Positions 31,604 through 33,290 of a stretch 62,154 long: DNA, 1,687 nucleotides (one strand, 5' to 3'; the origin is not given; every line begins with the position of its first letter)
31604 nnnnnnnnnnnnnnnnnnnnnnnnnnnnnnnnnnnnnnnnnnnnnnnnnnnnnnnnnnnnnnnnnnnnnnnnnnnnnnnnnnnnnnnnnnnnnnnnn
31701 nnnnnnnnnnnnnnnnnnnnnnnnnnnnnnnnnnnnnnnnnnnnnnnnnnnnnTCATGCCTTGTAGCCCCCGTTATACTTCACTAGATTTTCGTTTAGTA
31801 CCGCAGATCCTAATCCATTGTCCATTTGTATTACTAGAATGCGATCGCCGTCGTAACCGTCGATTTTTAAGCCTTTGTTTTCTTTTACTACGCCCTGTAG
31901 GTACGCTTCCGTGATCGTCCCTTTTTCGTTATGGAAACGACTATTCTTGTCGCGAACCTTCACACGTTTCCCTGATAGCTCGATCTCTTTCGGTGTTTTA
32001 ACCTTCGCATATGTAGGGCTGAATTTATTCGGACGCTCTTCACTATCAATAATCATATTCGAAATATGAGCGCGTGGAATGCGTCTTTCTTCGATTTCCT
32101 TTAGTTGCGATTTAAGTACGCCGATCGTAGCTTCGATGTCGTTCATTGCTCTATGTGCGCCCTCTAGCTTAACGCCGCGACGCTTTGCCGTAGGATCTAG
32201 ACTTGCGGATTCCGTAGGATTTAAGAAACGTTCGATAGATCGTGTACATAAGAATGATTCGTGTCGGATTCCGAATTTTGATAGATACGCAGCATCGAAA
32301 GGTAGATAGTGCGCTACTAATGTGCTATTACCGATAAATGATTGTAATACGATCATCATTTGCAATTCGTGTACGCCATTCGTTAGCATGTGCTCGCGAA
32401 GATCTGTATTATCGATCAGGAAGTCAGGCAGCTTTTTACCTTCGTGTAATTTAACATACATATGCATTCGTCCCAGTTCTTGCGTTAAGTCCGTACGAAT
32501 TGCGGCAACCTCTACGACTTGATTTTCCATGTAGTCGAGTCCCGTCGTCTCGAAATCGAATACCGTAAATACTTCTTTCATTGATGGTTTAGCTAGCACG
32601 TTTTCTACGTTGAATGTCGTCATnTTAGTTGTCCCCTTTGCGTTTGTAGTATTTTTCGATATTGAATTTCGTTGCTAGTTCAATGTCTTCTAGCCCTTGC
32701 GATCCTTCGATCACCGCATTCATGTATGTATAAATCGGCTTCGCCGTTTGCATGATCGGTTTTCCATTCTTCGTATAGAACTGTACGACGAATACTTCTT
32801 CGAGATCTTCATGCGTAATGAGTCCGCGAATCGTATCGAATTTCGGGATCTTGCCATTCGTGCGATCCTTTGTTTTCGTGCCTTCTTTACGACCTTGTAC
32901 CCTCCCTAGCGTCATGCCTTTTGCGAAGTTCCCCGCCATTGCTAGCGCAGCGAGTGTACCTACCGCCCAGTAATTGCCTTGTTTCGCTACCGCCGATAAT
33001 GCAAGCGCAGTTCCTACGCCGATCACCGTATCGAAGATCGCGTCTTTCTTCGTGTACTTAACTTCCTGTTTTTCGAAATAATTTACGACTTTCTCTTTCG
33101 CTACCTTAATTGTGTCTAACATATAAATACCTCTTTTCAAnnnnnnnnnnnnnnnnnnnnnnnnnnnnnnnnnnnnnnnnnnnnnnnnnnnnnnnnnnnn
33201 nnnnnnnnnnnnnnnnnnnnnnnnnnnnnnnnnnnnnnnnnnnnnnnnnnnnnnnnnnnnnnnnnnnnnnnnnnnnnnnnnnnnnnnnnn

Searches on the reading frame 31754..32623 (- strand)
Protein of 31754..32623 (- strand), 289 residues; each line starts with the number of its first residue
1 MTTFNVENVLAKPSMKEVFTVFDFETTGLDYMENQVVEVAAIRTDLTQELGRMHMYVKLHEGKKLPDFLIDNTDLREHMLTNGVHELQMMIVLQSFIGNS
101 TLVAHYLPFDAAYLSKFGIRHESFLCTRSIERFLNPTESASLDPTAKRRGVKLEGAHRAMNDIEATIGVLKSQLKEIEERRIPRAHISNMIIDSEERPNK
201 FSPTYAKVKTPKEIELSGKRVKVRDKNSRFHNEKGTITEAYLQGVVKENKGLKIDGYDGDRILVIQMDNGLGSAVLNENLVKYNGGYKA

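Call 75: search_protein_families(library=phrogs, proteins=[window:31754-32623:-], max_evalue=0.00001)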
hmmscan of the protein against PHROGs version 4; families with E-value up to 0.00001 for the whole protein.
window:31754-32623:- (289 aa): 3 families
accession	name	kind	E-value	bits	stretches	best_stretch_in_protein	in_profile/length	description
phrog_192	-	DNA, RNA and nucleotide metabolism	1.1e-43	151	1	5-257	94-339/397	DNA polymerase exonuclease subunit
phrog_17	-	DNA, RNA and nucleotide metabolism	3.6e-08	32.8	1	12-187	665-832/1445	DNA polymerase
phrog_14632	-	DNA, RNA and nucleotide metabolism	6.7e-06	26.1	0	16-115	81-178/380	DNA polymerase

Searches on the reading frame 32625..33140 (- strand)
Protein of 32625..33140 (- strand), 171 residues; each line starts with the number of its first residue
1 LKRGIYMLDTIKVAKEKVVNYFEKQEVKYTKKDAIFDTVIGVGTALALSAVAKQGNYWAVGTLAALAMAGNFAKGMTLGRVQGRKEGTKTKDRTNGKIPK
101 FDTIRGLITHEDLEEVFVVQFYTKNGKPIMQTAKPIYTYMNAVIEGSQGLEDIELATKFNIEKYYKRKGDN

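Call 75: search_protein_families(library=phrogs, proteins=[window:32625-33140:-], max_evalue=0.00001)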
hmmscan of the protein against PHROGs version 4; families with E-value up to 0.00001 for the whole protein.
window:32625-33140:- (171 aa): 1 family
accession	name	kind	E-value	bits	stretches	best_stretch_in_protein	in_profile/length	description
phrog_34219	-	unknown function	3.2e-114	379.4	1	7-171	1-165/165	-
